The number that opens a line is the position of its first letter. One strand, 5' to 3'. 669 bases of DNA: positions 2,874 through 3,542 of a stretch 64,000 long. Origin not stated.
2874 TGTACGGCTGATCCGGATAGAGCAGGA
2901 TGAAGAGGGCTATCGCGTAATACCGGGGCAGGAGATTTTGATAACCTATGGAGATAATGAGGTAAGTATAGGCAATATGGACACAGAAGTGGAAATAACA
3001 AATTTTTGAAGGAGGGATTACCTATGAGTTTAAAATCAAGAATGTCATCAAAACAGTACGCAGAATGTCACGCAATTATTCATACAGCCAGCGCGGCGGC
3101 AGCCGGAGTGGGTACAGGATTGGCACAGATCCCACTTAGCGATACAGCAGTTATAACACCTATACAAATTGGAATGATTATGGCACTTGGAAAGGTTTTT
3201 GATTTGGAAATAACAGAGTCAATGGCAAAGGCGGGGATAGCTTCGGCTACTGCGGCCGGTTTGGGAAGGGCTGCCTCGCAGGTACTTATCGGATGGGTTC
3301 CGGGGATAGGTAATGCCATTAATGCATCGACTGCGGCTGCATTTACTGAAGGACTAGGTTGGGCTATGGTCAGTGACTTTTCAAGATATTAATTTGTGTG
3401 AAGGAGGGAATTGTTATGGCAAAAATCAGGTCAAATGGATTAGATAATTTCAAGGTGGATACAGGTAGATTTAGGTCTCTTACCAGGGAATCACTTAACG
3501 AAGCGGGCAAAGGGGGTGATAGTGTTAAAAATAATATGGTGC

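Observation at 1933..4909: Seven-gene mini-operon with a triplicated promoter/RBS module, between a CRISPR RAMP gene and an Rpn nuclease gene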

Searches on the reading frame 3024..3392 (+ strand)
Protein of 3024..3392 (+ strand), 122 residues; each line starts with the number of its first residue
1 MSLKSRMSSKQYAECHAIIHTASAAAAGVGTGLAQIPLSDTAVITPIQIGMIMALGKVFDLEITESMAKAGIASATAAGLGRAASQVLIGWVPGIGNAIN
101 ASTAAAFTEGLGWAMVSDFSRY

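Call 3: search_protein_families(library=pfam, max_evalue=1, proteins=[window:3024-3392:+])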
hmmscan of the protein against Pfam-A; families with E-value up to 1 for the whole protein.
window:3024-3392:+ (122 aa): 2 families
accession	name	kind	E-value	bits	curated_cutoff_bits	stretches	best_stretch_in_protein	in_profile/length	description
PF05128.17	DUF697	-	0.0046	17.1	27.7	1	4-115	11-122/162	Domain of unknown function (DUF697)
PF10399.14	UCR_Fe-S_N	-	0.03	14.2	24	1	19-38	15-34/41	Ubiquitinol-cytochrome C reductase Fe-S subunit TAT signal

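Call 4: search_protein_families(library=phrogs, max_evalue=1, proteins=[window:3024-3392:+])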
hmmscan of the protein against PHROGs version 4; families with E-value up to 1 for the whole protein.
window:3024-3392:+ (122 aa): 1 family
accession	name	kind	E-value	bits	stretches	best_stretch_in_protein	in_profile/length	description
phrog_15654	-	unknown function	0.26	10.3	1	47-100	239-293/657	-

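Call 5: search_protein_families(library=ncbifam, max_evalue=1, proteins=[window:3024-3392:+])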
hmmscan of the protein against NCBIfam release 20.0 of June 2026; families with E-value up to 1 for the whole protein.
window:3024-3392:+ (122 aa): 0 families

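Call 9: find_encoding_contigs(protein=window:3024-3392:+, flank=10000, max_places=10)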
Protein window:3024-3392:+ (122 aa): 13 contigs read that carry it; 8 places shown.
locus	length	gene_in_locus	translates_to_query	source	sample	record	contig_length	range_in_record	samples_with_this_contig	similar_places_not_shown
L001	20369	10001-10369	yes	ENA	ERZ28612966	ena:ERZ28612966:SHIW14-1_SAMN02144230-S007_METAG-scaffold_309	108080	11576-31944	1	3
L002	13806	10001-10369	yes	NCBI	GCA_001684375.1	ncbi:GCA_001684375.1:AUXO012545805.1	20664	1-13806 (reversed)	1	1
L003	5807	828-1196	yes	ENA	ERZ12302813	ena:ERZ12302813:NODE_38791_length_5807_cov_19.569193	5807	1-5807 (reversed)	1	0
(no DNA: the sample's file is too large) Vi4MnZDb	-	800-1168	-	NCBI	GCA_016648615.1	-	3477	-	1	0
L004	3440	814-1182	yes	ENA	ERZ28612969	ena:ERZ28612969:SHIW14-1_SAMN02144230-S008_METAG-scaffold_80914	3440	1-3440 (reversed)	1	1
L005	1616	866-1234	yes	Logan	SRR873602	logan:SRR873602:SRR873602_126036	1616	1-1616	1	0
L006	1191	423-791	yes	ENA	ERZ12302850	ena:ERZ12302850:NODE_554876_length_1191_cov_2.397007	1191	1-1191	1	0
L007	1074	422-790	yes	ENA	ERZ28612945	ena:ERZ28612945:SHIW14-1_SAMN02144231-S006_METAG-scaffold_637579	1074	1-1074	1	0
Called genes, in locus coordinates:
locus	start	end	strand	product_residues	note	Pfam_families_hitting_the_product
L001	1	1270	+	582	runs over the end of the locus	PF27248:MJ1674_2nd (weak)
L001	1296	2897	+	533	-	PF22335:Cas10-Cmr2_palm2 (weak)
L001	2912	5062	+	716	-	PF03787:RAMPs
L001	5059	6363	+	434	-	PF03787:RAMPs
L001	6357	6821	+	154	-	PF27799:CRISPR-assoc_Csx19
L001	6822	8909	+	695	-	PF03787:RAMPs (weak)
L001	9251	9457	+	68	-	-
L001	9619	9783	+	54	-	-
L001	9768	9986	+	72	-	-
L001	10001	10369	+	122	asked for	-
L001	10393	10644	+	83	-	-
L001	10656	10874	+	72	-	PF01844:HNH, PF14279:HNH_5 (weak)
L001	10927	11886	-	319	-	-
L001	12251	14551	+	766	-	PF00403:HMA, PF00122:E1-E2_ATPase, PF00702:Hydrolase, PF08282:Hydrolase_3 (weak), PF00403:HMA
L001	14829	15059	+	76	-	PF00550:PP-binding, PF14573:PP-binding_2 (weak)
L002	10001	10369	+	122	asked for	-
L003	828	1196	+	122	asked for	-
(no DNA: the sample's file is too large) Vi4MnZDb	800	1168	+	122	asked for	-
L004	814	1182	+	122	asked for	-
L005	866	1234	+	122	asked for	-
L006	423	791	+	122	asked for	-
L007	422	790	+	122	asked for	-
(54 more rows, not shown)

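Call 10: search_protein_families(library=padloc, max_evalue=1, proteins=[window:3024-3392:+])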
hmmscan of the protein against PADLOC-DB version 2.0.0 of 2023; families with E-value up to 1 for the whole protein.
window:3024-3392:+ (122 aa): 1 family
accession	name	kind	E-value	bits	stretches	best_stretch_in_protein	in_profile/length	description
PDLC03833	BnzA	-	0.12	9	1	43-114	272-346/544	-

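Call 11: find_homologous_proteins(query=window:3024-3392:+, max_evalue=0.001)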
Query window:3024-3392:+ (122 aa): 475 proteins with E <= 0.001 among 716 candidates; the best 120 are listed.
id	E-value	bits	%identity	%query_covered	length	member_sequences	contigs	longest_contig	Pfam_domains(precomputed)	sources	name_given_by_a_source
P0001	1.1e-68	247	100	100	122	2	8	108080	-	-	-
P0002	3.8e-67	242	99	98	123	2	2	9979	-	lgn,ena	-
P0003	6.3e-51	189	76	98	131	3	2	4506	-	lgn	-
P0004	1.2e-50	189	73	98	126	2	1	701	-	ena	-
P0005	3.3e-47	177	70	97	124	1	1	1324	-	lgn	-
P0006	7.6e-46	173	71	92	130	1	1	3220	-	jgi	-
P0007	8.8e-43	163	66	98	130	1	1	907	-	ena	-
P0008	4.6e-41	158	63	94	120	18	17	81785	-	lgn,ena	-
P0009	5.9e-41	157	65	97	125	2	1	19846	-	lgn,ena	-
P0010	9.7e-41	157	63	94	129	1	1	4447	-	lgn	-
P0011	3.8e-40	155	64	94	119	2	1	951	-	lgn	-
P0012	5.5e-40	154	63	95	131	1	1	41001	-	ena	-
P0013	9.1e-40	154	64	94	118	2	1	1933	-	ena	-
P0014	9.9e-40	153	63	94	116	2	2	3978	-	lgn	-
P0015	1.0e-39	153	61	94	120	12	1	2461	-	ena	-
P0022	1.9e-39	153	62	96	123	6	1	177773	-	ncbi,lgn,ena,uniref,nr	ncbi:hypothetical protein [Neglectibacter sp. 59]|uniref:hypothetical protein n=2 Tax=unclassified N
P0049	3.7e-38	148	60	97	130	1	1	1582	PF05128.18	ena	-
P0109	2.5e-36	143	60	94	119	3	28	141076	-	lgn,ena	-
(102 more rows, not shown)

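Call 12: find_encoding_contigs(protein=P0022, flank=8000, max_places=3)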
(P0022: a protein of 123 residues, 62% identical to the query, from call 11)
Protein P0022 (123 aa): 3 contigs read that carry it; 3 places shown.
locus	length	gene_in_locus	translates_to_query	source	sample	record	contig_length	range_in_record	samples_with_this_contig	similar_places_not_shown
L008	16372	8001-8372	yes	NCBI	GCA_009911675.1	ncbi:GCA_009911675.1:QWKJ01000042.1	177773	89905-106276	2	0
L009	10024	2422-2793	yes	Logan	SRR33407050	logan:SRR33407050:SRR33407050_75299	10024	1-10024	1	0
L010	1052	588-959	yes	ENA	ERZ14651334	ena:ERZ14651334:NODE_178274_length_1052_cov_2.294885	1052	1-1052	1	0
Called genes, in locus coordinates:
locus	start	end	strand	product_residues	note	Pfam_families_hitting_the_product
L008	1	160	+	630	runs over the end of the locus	PF02518:HATPase_c, PF13589:HATPase_c_3, PF00183:HSP90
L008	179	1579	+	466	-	PF02517:Rce1-like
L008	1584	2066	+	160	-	PF00383:dCMP_cyt_deam_1, PF14437:MafB19-deam, PF14439:Bd3614-deam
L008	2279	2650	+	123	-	PF14198:TnpV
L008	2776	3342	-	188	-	-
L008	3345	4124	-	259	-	-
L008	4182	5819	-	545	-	PF20473:MmeI_Mtase, PF07669:Eco57I, PF20466:MmeI_TRD, PF20467:MmeI_C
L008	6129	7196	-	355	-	PF25583:WCX (faint)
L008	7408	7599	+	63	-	-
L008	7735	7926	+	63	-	-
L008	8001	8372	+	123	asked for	-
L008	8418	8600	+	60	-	-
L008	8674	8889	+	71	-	-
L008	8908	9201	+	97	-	PF01541:GIY-YIG (weak)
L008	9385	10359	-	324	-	-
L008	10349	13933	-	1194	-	-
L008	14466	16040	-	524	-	PF00239:Resolvase, PF07508:Recombinase, PF13408:Zn_ribbon_recom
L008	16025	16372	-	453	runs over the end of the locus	PF00239:Resolvase, PF07508:Recombinase, PF13408:Zn_ribbon_recom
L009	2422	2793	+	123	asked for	-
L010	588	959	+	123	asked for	-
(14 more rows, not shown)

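Call 13: find_encoding_contigs(protein=P0008, flank=8000, max_places=3)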
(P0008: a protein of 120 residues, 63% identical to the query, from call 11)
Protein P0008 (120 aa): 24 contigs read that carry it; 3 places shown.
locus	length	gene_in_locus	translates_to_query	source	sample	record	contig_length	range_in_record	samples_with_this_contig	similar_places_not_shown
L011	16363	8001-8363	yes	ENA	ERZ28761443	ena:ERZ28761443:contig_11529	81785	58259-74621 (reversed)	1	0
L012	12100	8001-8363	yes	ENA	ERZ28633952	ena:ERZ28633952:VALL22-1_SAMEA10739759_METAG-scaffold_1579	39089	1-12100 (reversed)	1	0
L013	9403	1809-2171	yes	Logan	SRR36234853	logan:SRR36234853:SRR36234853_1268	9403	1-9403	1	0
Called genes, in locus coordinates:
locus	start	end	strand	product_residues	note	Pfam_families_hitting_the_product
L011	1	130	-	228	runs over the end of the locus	PF03466:LysR_substrate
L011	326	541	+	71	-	-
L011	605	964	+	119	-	PF01909:NTP_transf_2 (weak), PF18765:Polbeta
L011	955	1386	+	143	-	PF05168:HEPN (weak)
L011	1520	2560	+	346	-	PF02826:2-Hacid_dh_C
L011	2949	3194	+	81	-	-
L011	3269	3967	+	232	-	PF13620:CarboxypepD_reg (faint)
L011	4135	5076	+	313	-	-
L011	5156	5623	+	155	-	PF13151:DUF3990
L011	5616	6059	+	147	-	-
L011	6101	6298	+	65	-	-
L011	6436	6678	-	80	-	-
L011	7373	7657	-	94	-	PF13443:HTH_26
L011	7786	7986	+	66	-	-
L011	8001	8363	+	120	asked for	-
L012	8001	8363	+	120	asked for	-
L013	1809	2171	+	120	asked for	-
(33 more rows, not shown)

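Call 14: find_encoding_contigs(protein=P0109, flank=8000, max_places=3)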
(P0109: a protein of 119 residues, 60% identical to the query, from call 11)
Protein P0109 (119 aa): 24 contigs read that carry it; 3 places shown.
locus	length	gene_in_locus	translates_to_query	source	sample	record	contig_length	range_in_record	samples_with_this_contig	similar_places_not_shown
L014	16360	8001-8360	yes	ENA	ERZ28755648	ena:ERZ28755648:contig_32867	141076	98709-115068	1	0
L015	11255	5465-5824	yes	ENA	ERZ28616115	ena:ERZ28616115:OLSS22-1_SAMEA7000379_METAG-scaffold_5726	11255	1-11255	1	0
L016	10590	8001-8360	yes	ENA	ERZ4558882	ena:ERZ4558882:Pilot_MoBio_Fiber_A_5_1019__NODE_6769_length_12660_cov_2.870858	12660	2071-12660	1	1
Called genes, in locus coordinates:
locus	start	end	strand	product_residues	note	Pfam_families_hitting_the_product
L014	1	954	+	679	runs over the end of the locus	PF01120:Alpha_L_fucos (faint), PF02638:GHL10, PF14871:GHL6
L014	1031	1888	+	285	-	PF01261:AP_endonuc_2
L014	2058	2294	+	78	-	PF07881:Fucose_iso_N1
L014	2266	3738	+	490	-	PF07881:Fucose_iso_N1, PF07882:Fucose_iso_N2, PF02952:Fucose_iso_C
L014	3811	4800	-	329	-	PF04607:RelA_SpoT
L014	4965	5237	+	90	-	PF04221:RelB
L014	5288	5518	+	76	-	PF15738:YafQ_toxin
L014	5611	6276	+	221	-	PF00702:Hydrolase, PF13419:HAD_2, PF13242:Hydrolase_like (weak)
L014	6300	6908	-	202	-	PF00561:Abhydrolase_1 (faint), PF12697:Abhydrolase_6, PF12146:Hydrolase_4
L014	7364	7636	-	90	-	PF13443:HTH_26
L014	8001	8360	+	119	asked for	-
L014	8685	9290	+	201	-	PF00239:Resolvase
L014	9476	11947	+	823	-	-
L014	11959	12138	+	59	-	PF12728:HTH_17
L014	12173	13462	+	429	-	PF13102:Phage_int_SAM_5 (weak), PF00589:Phage_integrase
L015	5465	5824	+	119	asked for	-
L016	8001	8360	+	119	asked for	-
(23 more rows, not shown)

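Call 16: find_related_loci(query=A1, collection=genome_contigs, flank=6000)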
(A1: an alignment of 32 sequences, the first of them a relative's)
Query A1 (122 aa) in genome_contigs; peptide patterns used: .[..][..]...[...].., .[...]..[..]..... (x = any residue, [..] = any of these).
209 stretches matched a pattern; 177 encode a relative of the query (tblastn E <= 1e-3); the best 80 are kept; 80 distinct loci.
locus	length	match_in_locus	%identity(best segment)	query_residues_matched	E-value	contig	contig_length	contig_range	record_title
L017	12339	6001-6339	60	7-119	2e-43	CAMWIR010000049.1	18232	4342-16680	MAG TPA_asm: uncultured Ruminococcus sp. isolate SRR14411257_bin.7_metawrap_v1.3_MAG genome assembly, contig: NODE.324_l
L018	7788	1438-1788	61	4-120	3e-43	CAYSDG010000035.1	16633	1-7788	MAG TPA_asm: uncultured Oscillospiraceae bacterium isolate SRP350583_co1_546 genome assembly, contig: NODE_6007_length_1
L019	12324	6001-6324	61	14-121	1e-41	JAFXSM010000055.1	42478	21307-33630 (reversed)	MAG: Treponema sp. isolate RGIG6705 Sheep_Rumen-2__c1569269, whole genome shotgun sequence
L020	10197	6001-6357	53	3-121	1e-41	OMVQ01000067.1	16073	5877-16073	uncultured Clostridiales bacterium isolate RUG015 genome assembly, contig: k87_35172158, whole genome shotgun sequence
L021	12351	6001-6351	58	3-119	8e-41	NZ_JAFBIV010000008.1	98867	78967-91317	Oscillibacter valericigenes strain An860 An860_NODE_8_length_98894_cov_26.290505_pilon, whole genome shotgun sequence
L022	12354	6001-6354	57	4-121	7e-41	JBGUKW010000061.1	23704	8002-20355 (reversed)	MAG: Candidatus Xenobia bacterium isolate ruminal_MAG_271 ruminal_MAG_271_contig_0061, whole genome shotgun sequence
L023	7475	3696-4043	57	4-119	8e-40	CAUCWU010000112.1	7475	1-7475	MAG TPA_asm: uncultured Lachnospiraceae bacterium isolate ERR9607163_bin.11_MetaWRAP_v1.3_MAG genome assembly, contig: E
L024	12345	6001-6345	54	7-121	6e-39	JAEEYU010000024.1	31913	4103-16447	MAG: Clostridiaceae bacterium isolate Tb.RUG.68 k141_3773650_flag=0_multi=21.9937_len=31913, whole genome shotgun sequen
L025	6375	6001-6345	63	7-121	2e-38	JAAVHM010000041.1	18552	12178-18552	MAG: Ruminococcus sp. isolate Mgla_MAG_15-bin_0 c_000000015900, whole genome shotgun sequence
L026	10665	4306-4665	56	2-121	3e-38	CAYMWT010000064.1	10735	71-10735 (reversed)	MAG TPA_asm: uncultured Oscillospiraceae bacterium isolate SRP287540_co1_137 genome assembly, contig: NODE_6808_length_1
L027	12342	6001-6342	54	7-120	3e-38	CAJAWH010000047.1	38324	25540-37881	MAG: uncultured Methylococcaceae bacterium isolate I-3_bin-210 genome assembly, contig: bin-210:047/175, whole genome sh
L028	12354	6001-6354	62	4-121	3e-38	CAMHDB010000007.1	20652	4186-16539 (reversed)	MAG: uncultured Oscillibacter sp. isolate SRR11784294_bin.28_metaWRAP_v1.3_MAG genome assembly, contig: ERZ12203157.2337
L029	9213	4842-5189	57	6-121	6e-38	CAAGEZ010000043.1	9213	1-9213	MAG TPA_asm: Ruminococcaceae bacterium, isolate HGM13261, WGS project CAAGEZ010000000 data, contig: SRS476192_19_k119_13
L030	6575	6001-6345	57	7-121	6e-38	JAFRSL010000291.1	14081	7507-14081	MAG: Synergistaceae bacterium isolate RGIG2759 Goat_Omasum-5__c689028, whole genome shotgun sequence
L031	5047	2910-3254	57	7-121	5e-38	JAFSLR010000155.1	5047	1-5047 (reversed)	MAG: Synergistaceae bacterium isolate RGIG3256 Goat_Reticulum-3__c271143, whole genome shotgun sequence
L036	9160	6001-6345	62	7-121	1e-36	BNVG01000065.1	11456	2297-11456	Synergistales bacterium MS499-57 DNA, sequence065, whole genome shotgun sequence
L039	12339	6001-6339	58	7-119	1e-36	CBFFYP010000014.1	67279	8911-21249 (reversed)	MAG: uncultured Lachnospiraceae bacterium isolate ena-SAMPLE-TAB-24-07-2025-15:39:17:973-14924 genome assembly, contig:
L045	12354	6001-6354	58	4-121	1e-35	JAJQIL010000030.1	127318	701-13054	MAG: Lachnospiraceae bacterium isolate U.9_8 NODE_16_length_127318_cov_20.128231, whole genome shotgun sequence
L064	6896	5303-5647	57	7-121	4e-34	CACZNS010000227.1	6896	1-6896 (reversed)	MAG: uncultured Lachnospiraceae bacterium isolate RUG12780 genome assembly, contig: RUG12780_asm_227, whole genome shotg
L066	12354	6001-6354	59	3-120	1e-33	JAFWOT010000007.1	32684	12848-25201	MAG: Clostridia bacterium isolate RGIG5933 Sheep_Omasum-1__c157685, whole genome shotgun sequence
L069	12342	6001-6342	54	7-120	3e-33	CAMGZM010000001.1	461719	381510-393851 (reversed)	MAG: uncultured Fretibacterium sp. isolate SRR11784288_bin.17_metaWRAP_v1.3_MAG genome assembly, contig: ERZ12202745.1,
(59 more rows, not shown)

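Call 33: search_protein_families(library=pfam, max_evalue=0.1, proteins=[L064:1177-2766:+, L064:3301-3906:+, L064:3917-5098:+, L064:12-1013:+])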
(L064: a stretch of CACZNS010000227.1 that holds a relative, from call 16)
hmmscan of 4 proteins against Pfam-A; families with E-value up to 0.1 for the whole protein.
L064:1177-2766:+ (529 aa): 0 families

L064:3301-3906:+ (201 aa): 1 family
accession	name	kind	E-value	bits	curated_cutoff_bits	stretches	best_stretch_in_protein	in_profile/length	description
PF22662.2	Csa3_N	-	0.05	14.1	27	1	49-143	27-115/120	Csa3 CRISPR-associated Rossmann-like domain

L064:3917-5098:+ (393 aa): 0 families

L064:12-1013:+ (333 aa): 1 family
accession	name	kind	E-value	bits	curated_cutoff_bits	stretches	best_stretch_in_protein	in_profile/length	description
PF03787.20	RAMPs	-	0.00054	21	22.1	1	76-232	57-189/189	RAMP superfamily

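Call 42: find_related_loci(query=A1, collection=viral_contigs, flank=8000)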
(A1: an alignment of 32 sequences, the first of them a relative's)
Query A1 (122 aa) in viral_contigs; peptide patterns used: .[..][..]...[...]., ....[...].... (x = any residue, [..] = any of these).
23 stretches matched a pattern, but none encodes a relative of the query by tblastn (E <= 1e-3).

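Call 63: search_solved_structures(query=A1, max_evalue=1)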
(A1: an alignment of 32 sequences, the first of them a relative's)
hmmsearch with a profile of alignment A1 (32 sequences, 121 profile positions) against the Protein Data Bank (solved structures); distinct sequences matched with E-value up to 1: 1.
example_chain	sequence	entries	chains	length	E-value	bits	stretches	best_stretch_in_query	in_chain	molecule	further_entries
2wzm_A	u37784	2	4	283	0.86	13.2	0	70-100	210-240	ALDO-KETO REDUCTASE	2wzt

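Call 66: search_protein_families(library=pfam, max_evalue=0.01, proteins=[L018:928-2106:+, L019:5494-6615:+, L021:3943-6636:+, L023:3177-4250:+, L036:4054-6354:+, L039:5518-6651:+, L069:5983-6963:+, L021:6638-7894:+, L008:8908-9201:+, L066:6930-7268:+])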
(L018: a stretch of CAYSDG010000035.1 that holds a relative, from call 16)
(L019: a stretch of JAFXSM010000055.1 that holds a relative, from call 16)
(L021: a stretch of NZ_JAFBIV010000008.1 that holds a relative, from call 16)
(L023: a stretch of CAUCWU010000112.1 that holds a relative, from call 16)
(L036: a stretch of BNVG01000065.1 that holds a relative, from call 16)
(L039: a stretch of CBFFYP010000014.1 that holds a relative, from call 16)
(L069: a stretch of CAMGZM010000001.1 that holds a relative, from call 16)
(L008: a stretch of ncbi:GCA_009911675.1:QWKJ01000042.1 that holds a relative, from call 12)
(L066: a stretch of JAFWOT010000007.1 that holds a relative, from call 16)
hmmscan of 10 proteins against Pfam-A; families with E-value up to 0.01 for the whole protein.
L018:928-2106:+ (392 aa): 1 family
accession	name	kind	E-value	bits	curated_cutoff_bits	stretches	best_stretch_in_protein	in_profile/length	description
PF05128.17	DUF697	-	0.0029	17.8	27.7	1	185-261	25-100/162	Domain of unknown function (DUF697)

L019:5494-6615:+ (373 aa): 1 family
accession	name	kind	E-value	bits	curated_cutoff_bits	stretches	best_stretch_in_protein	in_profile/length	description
PF05128.17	DUF697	-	0.00027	21.1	27.7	1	192-275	42-122/162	Domain of unknown function (DUF697)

L021:3943-6636:+ (897 aa): 6 families
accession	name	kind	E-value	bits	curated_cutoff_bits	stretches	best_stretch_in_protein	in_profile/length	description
PF08238.18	Sel1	-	6.5e-130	419.4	30.7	13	215-249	2-36/36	Sel1 repeat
PF23310.1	TPR_27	-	4.6e-09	36.4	27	1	128-210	14-93/110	Plant tetratrico peptide repeats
PF05128.17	DUF697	-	2e-06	28.1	27.7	1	684-795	7-118/162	Domain of unknown function (DUF697)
PF12895.13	ANAPC3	-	3.3e-06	27.7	27.2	1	124-189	3-67/82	Anaphase-promoting complex, cyclosome, subunit 3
PF20023.5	WSLR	-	0.0068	17.1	27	0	112-128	8-25/39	Wolframin Sel1-like repeat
PF13432.12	TPR_16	-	0.0086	16.9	32.7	0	200-247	15-60/65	Tetratricopeptide repeat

L023:3177-4250:+ (357 aa): 0 families

L036:4054-6354:+ (766 aa): 5 families
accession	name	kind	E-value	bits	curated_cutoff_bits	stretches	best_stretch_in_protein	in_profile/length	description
PF08238.18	Sel1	-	5.9e-86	280.3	30.7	9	446-481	1-36/36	Sel1 repeat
PF12895.13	ANAPC3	-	1.9e-06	28.5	27.2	0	467-522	6-59/82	Anaphase-promoting complex, cyclosome, subunit 3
PF23310.1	TPR_27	-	8.2e-06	25.9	27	0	298-337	25-65/110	Plant tetratrico peptide repeats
PF20023.5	WSLR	-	5.6e-05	23.8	27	0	557-581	5-36/39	Wolframin Sel1-like repeat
PF05128.17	DUF697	-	0.0017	18.6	27.7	1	646-743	10-103/162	Domain of unknown function (DUF697)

L039:5518-6651:+ (377 aa): 3 families
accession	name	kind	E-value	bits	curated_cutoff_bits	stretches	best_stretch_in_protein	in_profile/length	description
PF05128.17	DUF697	-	0.00097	19.3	27.7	1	162-247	14-102/162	Domain of unknown function (DUF697)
PF10399.14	UCR_Fe-S_N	-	0.0035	17.2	24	1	174-196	15-37/41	Ubiquitinol-cytochrome C reductase Fe-S subunit TAT signal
PF09763.15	Sec3_CC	-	0.0062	16.8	27.1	0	296-367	24-95/133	Exocyst complex component Sec3, coiled-coil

L069:5983-6963:+ (326 aa): 5 families
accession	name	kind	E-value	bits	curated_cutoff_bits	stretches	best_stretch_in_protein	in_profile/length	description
PF02724.19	CDC45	-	0.0027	16.5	34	1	122-210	147-236/624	CDC45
PF05128.17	DUF697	-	0.0053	16.9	27.7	1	11-87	18-101/162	Domain of unknown function (DUF697)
PF07168.17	Ureide_permease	-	0.0053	16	27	0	69-213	74-216/359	Ureide permease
PF12420.13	DUF3671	-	0.0056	16.6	34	0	127-251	83-211/223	Fam-L, Fam-M like protein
PF11947.13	DUF3464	-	0.0069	16.6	25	0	142-232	16-97/149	Photosynthesis affected mutant 68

L021:6638-7894:+ (418 aa): 0 families

L008:8908-9201:+ (97 aa): 1 family
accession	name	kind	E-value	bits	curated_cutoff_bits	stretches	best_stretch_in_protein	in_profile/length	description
PF01541.30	GIY-YIG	-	5e-07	30.4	22.6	1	29-96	5-74/78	GIY-YIG catalytic domain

L066:6930-7268:+ (112 aa): 1 family
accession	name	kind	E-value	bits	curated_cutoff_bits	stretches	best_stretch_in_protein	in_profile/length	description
PF01541.30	GIY-YIG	-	9e-07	29.5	22.6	1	28-97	4-74/78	GIY-YIG catalytic domain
